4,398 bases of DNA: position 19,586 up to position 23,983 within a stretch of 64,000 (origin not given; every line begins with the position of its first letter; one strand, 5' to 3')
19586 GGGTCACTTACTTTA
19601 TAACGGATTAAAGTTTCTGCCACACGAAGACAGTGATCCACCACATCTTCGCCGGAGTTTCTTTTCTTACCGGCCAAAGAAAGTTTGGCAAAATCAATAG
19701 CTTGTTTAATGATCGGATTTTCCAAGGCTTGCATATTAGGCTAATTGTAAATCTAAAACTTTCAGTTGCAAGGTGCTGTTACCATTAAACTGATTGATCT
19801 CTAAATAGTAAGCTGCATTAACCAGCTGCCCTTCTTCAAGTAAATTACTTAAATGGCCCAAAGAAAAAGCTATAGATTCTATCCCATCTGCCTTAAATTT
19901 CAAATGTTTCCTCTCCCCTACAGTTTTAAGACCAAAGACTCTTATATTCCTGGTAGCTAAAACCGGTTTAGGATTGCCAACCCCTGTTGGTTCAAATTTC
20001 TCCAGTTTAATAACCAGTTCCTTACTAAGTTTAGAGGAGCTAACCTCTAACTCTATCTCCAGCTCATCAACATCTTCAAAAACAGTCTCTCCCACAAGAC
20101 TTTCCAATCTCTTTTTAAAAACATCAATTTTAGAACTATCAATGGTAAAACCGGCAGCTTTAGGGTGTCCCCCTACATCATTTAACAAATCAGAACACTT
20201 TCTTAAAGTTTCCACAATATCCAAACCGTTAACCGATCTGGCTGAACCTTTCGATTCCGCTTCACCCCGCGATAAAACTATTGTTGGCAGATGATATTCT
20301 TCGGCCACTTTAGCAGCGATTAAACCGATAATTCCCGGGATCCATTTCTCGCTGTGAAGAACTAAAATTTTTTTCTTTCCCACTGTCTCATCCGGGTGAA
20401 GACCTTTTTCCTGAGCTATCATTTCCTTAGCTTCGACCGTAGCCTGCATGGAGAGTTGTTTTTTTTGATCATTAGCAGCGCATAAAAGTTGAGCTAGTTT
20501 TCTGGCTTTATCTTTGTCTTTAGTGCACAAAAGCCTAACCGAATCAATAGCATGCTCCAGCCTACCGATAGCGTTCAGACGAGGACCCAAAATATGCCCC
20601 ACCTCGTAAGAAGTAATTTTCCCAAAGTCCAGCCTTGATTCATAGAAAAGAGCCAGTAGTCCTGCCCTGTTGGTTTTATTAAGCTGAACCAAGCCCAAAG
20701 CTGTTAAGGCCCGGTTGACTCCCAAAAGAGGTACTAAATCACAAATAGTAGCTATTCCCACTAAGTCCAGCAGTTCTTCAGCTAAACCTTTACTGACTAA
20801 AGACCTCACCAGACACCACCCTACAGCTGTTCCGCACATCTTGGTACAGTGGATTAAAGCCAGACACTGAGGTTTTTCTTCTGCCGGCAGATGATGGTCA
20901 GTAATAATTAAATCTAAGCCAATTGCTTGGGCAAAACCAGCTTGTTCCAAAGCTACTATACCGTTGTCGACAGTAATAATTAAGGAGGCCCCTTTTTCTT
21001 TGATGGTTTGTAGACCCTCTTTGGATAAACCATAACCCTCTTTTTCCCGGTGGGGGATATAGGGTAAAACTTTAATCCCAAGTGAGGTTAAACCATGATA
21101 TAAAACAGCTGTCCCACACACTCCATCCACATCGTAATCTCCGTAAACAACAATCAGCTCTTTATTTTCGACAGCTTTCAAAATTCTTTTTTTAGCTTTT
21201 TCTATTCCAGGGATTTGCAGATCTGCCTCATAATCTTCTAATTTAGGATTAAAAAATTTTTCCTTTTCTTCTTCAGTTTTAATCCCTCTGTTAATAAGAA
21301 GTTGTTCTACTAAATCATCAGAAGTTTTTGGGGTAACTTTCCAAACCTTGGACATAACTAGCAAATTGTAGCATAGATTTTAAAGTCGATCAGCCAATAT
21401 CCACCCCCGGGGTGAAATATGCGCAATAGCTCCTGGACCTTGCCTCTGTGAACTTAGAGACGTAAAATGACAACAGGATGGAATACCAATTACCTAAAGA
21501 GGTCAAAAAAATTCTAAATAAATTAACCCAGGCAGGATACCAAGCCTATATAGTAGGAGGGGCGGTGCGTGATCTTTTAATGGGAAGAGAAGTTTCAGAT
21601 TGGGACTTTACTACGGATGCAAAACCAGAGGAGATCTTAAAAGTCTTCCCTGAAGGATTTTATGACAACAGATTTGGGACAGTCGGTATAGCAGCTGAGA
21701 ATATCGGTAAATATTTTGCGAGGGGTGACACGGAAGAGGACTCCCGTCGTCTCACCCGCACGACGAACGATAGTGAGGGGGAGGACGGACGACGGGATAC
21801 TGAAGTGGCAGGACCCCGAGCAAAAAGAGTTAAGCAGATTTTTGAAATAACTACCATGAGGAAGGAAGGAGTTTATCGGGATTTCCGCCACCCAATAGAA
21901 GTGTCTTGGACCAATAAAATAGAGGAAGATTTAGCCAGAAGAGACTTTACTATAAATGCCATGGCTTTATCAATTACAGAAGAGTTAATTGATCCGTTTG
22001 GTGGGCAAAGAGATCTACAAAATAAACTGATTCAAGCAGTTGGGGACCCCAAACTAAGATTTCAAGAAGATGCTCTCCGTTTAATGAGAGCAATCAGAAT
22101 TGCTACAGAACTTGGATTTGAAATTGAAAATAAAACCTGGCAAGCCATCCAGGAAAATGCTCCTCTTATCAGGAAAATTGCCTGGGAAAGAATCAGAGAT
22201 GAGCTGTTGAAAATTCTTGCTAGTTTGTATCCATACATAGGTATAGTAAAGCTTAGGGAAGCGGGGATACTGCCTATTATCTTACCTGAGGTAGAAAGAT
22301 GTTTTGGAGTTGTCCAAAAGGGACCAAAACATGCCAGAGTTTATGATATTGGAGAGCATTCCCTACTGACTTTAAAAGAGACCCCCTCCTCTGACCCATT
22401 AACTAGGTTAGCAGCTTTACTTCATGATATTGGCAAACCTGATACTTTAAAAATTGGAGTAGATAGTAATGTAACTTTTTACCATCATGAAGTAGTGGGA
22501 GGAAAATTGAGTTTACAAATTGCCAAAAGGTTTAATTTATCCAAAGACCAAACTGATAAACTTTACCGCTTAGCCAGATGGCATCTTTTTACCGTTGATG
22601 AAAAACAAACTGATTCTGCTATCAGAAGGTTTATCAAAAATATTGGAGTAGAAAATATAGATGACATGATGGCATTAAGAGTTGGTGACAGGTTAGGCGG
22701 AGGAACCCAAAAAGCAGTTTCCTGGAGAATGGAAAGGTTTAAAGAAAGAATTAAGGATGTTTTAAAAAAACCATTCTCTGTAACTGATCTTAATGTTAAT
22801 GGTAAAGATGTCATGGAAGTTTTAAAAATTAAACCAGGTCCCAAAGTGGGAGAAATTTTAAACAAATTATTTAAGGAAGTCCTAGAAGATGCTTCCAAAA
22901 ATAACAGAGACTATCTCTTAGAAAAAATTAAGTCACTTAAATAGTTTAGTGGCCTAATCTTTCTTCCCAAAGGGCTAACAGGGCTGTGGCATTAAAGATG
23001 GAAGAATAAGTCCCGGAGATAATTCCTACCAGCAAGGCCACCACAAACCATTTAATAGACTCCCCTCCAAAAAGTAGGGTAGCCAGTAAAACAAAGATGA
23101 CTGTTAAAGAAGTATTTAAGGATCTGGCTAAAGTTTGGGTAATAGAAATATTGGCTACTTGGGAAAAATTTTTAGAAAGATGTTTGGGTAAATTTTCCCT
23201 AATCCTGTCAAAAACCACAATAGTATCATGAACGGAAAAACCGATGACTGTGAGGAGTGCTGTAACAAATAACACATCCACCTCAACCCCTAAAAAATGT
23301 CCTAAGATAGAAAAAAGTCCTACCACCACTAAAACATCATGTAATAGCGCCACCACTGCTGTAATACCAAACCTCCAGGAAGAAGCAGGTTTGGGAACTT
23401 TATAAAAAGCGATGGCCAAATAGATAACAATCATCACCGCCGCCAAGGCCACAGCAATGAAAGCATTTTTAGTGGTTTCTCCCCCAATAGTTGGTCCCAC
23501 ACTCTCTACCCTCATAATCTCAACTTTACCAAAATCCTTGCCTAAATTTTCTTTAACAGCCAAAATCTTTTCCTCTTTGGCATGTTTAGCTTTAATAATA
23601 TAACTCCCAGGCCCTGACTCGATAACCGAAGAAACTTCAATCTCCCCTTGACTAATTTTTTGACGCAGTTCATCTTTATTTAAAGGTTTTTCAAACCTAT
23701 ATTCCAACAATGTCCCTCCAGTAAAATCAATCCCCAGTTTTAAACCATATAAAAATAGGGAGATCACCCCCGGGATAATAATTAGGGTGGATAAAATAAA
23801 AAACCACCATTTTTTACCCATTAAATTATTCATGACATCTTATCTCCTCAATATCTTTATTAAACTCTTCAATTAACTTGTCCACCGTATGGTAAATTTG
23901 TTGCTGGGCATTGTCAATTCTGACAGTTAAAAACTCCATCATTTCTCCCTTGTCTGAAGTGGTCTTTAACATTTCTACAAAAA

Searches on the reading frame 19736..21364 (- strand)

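Call 64: search_protein_families(library=pfam, proteins=[window:19736-21364:-], max_evalue=0.00001)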
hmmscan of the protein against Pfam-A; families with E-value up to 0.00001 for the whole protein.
window:19736-21364:- (542 aa): 3 families
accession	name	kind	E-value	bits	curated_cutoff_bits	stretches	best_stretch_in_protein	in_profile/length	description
PF17768.7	RecJ_OB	-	5.7e-23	81.5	27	1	437-538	1-107/107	RecJ OB domain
PF01368.27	DHH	-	1.4e-18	67.8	28.1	1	71-204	2-123/125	DHH family, N-terminal domain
PF02272.25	DHHA1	-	6.7e-14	52.6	25.9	1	331-425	2-101/102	DHHA1 domain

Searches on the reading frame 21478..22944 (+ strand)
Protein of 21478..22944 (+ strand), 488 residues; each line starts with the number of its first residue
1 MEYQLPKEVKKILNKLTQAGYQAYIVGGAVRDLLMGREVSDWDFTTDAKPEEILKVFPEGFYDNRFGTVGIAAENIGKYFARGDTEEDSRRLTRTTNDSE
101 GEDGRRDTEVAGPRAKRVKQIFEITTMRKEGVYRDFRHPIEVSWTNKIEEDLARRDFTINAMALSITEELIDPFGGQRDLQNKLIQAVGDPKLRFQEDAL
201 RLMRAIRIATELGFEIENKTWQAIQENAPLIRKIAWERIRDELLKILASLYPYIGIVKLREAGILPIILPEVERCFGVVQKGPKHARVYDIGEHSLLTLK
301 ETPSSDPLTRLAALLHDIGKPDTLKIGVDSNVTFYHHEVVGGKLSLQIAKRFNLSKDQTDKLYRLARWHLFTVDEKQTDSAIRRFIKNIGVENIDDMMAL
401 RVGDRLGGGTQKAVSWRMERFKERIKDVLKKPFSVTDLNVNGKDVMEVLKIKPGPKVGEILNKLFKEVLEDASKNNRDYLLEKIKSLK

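Call 64: search_protein_families(library=pfam, proteins=[window:21478-22944:+], max_evalue=0.00001)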
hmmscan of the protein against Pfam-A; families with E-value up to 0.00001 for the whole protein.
window:21478-22944:+ (488 aa): 4 families
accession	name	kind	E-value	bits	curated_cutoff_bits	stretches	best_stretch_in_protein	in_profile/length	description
PF01743.26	PolyA_pol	-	2.9e-34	118.5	23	2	115-185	54-125/126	Poly A polymerase head domain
PF12627.12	PolyA_pol_RNAbd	-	1.8e-20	72.9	22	1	213-273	1-61/64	Probable RNA and SrmB- binding site of polymerase A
PF13735.12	tRNA_NucTran2_2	-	5e-10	40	27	1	435-483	100-148/149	tRNA nucleotidyltransferase domain 2 putative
PF01966.28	HD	-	4.9e-07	30.5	22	1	306-375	24-91/116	HD domain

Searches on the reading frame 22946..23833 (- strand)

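Call 64: search_protein_families(library=pfam, proteins=[window:22946-23833:-], max_evalue=0.00001)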
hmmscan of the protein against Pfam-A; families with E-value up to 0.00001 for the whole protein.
window:22946-23833:- (295 aa): 2 families
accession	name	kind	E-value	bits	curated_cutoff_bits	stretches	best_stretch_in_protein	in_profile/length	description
PF02355.23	SecD_SecF_C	-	4.6e-58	196.2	20.5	1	97-291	5-188/189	Protein export membrane protein SecD/SecF, C-terminal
PF07549.19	Sec_GG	-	8.7e-10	38.3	20.3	1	24-50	1-27/28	SecD/SecF GG Motif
